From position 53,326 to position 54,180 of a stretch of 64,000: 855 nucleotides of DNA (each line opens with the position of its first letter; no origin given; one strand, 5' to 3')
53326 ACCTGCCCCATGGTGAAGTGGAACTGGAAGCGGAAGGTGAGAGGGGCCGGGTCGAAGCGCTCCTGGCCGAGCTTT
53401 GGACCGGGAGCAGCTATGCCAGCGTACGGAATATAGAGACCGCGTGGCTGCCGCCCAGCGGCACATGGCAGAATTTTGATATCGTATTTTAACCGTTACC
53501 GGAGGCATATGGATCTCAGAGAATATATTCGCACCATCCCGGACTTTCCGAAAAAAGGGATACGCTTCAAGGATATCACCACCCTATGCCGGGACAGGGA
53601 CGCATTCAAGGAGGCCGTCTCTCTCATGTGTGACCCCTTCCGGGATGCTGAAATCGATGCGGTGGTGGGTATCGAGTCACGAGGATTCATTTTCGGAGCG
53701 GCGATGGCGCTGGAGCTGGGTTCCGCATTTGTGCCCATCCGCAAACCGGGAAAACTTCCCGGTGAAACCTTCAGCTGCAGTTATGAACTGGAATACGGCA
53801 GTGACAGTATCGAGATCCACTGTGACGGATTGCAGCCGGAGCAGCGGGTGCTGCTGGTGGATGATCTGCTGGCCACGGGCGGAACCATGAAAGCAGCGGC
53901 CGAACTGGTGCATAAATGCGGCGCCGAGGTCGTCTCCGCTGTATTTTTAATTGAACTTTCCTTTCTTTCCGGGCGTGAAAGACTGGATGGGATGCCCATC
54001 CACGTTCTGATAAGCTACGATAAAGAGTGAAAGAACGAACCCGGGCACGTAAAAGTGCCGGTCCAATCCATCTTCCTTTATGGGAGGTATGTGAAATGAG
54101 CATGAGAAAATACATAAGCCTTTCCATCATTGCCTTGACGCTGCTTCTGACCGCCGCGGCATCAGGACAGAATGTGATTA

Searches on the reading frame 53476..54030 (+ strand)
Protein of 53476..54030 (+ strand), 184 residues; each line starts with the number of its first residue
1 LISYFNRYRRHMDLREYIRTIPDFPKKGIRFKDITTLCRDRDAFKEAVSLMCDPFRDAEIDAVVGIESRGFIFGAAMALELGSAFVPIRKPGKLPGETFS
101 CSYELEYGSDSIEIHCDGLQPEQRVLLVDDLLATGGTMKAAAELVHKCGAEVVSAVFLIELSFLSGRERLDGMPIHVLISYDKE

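Call 43: search_protein_families(library=pfam, proteins=[window:53476-54030:+], max_evalue=0.0001)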
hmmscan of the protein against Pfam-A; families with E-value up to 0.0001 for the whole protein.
window:53476-54030:+ (184 aa): 1 family
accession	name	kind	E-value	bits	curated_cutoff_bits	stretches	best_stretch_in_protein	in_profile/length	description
PF00156.33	Pribosyltran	-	2.7e-15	56.5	26.3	1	58-159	28-124/158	Phosphoribosyl transferase domain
